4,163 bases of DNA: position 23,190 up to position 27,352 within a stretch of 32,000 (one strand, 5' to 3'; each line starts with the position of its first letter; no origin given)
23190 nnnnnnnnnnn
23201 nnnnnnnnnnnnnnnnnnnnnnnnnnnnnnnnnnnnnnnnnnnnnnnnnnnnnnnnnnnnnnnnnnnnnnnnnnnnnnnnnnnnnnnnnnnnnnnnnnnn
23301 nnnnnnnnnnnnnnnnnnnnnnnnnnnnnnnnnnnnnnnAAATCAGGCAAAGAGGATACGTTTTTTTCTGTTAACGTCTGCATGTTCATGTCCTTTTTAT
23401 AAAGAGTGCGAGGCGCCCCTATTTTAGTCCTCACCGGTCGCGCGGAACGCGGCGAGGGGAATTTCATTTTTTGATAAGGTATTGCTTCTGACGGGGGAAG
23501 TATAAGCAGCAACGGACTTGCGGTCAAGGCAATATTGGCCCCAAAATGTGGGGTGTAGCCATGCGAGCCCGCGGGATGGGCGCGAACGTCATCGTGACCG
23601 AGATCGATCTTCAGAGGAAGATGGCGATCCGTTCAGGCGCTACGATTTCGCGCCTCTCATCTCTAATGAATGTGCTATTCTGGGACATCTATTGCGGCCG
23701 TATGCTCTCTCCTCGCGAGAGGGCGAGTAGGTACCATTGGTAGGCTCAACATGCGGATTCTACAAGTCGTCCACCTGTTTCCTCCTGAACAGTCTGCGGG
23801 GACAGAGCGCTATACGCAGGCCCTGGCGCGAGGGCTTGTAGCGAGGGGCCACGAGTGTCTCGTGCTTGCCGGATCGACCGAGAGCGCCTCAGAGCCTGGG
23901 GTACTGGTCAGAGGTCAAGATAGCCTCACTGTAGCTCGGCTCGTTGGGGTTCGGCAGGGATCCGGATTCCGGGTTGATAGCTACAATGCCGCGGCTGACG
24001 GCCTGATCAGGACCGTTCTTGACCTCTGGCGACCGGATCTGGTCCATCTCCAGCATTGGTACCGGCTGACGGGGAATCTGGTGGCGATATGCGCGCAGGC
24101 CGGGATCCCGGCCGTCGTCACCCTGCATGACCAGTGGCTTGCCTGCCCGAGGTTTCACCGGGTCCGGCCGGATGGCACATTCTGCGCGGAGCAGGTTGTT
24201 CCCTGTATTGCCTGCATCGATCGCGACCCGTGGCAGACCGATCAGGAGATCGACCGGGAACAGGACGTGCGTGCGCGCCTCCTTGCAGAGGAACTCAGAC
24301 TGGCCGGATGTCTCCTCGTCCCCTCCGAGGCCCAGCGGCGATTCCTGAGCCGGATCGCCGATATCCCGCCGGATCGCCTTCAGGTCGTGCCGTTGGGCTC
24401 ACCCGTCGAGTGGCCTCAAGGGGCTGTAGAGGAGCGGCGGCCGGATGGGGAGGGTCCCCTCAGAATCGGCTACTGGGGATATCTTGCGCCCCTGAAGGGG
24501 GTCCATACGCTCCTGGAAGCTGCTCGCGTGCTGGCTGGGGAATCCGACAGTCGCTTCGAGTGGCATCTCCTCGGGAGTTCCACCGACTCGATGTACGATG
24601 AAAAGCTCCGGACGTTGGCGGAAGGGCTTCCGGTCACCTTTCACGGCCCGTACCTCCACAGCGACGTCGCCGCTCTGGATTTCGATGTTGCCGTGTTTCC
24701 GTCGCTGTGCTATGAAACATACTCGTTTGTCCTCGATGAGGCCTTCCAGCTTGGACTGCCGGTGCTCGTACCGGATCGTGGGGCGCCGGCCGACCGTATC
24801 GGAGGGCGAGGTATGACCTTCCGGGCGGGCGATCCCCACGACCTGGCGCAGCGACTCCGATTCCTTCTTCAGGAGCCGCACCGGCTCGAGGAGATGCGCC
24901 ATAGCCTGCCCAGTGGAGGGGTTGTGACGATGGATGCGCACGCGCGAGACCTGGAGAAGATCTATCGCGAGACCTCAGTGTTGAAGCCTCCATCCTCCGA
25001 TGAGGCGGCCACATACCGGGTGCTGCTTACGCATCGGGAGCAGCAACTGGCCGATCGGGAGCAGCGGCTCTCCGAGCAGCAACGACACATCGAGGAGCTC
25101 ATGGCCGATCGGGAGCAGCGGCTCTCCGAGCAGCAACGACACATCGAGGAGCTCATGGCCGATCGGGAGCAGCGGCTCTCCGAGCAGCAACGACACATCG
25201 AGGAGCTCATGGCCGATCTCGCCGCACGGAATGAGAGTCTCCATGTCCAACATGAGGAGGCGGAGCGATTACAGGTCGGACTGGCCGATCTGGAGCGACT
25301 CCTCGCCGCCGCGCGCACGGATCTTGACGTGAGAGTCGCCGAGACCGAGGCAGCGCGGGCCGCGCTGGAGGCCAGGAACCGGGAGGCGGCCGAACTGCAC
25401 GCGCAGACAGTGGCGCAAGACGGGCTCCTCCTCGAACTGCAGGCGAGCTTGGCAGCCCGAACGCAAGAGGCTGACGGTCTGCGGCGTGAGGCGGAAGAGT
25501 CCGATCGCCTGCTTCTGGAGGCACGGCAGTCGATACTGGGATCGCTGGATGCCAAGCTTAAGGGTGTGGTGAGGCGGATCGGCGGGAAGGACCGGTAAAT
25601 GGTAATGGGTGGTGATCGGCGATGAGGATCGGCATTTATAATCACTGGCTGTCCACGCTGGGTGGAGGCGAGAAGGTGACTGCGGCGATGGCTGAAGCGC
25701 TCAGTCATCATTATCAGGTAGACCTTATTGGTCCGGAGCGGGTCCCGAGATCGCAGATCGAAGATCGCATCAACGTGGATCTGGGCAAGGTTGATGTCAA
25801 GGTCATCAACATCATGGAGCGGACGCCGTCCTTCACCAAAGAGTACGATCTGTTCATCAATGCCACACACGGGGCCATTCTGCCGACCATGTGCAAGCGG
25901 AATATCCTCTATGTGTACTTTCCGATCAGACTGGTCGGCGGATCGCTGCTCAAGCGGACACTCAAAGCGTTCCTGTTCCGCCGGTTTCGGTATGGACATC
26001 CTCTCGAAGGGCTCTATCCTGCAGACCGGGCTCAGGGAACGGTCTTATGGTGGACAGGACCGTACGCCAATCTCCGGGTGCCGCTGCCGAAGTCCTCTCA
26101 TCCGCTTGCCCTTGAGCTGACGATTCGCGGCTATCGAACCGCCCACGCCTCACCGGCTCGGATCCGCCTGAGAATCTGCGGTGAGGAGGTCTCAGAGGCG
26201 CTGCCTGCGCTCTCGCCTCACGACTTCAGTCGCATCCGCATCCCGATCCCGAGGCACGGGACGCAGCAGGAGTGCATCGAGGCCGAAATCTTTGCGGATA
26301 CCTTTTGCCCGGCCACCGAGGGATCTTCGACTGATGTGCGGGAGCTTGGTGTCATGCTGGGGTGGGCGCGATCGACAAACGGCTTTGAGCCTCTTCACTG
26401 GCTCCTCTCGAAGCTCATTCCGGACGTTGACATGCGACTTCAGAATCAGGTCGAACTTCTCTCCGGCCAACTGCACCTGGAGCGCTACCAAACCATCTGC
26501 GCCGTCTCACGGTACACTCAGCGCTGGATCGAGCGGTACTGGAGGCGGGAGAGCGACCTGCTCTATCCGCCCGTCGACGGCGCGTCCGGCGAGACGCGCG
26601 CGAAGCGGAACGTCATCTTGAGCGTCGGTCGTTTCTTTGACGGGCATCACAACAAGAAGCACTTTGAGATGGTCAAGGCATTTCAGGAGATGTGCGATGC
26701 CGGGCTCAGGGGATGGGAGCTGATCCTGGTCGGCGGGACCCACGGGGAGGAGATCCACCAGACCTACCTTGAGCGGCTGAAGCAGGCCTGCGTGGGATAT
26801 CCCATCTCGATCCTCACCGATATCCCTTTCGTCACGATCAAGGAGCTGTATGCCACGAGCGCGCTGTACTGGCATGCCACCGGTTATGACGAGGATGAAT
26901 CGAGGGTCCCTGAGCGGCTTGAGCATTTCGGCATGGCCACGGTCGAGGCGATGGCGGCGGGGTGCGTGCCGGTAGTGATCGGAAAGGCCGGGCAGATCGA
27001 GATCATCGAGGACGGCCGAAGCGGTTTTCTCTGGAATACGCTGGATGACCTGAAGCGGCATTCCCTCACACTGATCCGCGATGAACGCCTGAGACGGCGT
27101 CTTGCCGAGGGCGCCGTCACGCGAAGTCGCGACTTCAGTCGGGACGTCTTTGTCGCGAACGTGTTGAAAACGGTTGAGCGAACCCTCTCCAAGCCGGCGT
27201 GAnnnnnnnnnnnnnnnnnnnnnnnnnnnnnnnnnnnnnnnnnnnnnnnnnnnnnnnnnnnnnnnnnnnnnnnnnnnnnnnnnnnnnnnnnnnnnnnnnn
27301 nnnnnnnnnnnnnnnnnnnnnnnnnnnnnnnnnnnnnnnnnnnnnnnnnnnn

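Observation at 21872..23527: ahcY looks like a self-contained, lower-GC xenologue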

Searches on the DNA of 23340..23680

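Call 41: search_rna_families(source=window, start=23340, end=23680, threshold=evalue, max_evalue=10, show_alignments=3)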
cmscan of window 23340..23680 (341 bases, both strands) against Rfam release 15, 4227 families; matches with E-value up to 10: 6.
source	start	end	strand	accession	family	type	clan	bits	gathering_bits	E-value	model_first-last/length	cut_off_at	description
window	23397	23489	+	RF01906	HOTAIR_3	Gene; lncRNA;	-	15.4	80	0.36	1-98/98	no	HOTAIR conserved region 3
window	23421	23476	+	RF01334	CRISPR-DR21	Gene; CRISPR;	-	15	48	9.4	1-37/37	no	CRISPR RNA direct repeat element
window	23414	23442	-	RF01625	ceN28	Gene; snRNA; snoRNA; CD-box;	-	14.7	70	2.6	1-88/88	no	Caenorhabditis snoRNA ceN28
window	23382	23400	-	RF02098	DGCR5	Gene; lncRNA;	-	12.7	50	8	31-49/49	no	DiGeorge syndrome critical region gene 5 conserved region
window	23342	23361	+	RF02186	ST7-OT3_4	Gene; lncRNA;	-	9.8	80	6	54-73/73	no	ST7 overlapping transcript 3 conserved region 4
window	23587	23618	-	RF01145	sR14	Gene; snRNA; snoRNA; CD-box;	-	8.4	38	9.8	1-54/54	no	Small nucleolar RNA sR14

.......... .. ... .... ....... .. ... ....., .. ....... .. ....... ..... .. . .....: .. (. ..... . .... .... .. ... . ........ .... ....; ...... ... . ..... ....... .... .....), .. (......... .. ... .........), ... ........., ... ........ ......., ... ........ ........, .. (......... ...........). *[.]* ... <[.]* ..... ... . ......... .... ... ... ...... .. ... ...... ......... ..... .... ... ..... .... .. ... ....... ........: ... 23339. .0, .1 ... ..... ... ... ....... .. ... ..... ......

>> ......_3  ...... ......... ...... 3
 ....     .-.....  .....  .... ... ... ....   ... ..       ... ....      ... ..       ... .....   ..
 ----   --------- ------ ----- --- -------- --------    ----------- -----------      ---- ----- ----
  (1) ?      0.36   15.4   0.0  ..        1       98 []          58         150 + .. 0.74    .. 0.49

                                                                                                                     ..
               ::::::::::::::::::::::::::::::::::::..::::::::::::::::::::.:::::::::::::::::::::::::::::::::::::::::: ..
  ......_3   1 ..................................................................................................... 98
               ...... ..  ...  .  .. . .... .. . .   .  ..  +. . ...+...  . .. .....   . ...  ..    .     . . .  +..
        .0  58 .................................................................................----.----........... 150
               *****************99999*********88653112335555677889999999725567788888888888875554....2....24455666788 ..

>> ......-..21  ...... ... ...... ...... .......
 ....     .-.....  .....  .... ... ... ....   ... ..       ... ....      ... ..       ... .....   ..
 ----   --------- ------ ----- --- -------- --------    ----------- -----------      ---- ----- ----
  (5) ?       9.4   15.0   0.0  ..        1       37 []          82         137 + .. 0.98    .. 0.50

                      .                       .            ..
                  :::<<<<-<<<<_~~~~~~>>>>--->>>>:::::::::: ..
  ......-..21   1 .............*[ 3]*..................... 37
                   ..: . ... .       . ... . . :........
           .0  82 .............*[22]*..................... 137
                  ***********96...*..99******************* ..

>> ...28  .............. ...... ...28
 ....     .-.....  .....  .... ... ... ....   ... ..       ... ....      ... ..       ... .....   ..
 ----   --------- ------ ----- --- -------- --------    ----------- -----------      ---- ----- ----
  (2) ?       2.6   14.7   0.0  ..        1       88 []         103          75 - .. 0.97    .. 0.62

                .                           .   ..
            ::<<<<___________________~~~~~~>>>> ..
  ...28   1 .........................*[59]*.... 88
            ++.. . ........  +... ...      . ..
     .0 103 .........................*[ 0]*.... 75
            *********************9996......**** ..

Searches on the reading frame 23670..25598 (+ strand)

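Call 7: search_protein_families(library=ncbifam, proteins=[window:23670-25598:+])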
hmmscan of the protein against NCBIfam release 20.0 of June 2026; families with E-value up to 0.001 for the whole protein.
window:23670-25598:+ (642 aa): 7 families
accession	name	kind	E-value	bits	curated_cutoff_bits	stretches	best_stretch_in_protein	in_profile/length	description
NF038229.1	Glyco4_Geo_Pelo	equivalog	6.7e-08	31.9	400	0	200-433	98-334/338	GPMC system family 4 glycosyltransferase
NF041876.1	EPS_EpsE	equivalog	1.5e-06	27.7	400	1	227-410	178-369/389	exopolysaccharide biosynthesis GT4 family glycosyltransferase EpsE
NF041879.1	EPS_EpsH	equivalog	4.1e-05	22.5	800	1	261-400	235-375/431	exopolysaccharide biosynthesis glycosyltransferase EpsH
TIGR02169.1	SMC_prok_A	equivalog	0.00011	20.1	729.4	1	453-617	680-845/1165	chromosome segregation protein SMC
TIGR02168.1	SMC_prok_B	equivalog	0.00043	18.2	567.35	1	443-618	699-873/1181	chromosome segregation protein SMC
NF038350.1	taxis_HmpF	equivalog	0.00047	18.6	200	1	453-635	178-359/553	pilus motility taxis protein HmpF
NF038011.1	PelF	equivalog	0.00048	19.3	100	0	233-381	278-426/489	GT4 family glycosyltransferase PelF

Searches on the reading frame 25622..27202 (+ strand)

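Call 7: search_protein_families(library=ncbifam, proteins=[window:25622-27202:+])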
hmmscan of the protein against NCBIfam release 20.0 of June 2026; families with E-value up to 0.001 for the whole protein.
window:25622-27202:+ (526 aa): 6 families
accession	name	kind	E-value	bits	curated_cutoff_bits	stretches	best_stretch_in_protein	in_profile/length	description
TIGR03999.1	thiol_BshA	equivalog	3.4e-09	36.1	273.7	1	430-516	279-368/375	N-acetyl-alpha-D-glucosaminyl L-malate synthase BshA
TIGR03449.1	mycothiol_MshA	equivalog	1.2e-06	27.7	462.5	1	428-520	308-402/406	D-inositol-3-phosphate glycosyltransferase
NF038229.1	Glyco4_Geo_Pelo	equivalog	8.3e-06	25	400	1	438-499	252-313/338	GPMC system family 4 glycosyltransferase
NF041876.1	EPS_EpsE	equivalog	3.7e-05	23.1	400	1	333-498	218-372/389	exopolysaccharide biosynthesis GT4 family glycosyltransferase EpsE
NF050056.1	ProtGlycPglH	equivalog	0.00023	20.3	600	0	457-515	287-347/354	GalNAc-alpha-(1->4)-GalNAc-alpha-(1->3)-diNAcBac-PP-undecaprenol alpha-1,4-N-acetyl-D-galactosaminyltransferase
NF041139.1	TreT_Thcocales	equivalog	0.00032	19.6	775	1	331-503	231-393/412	trehalose synthase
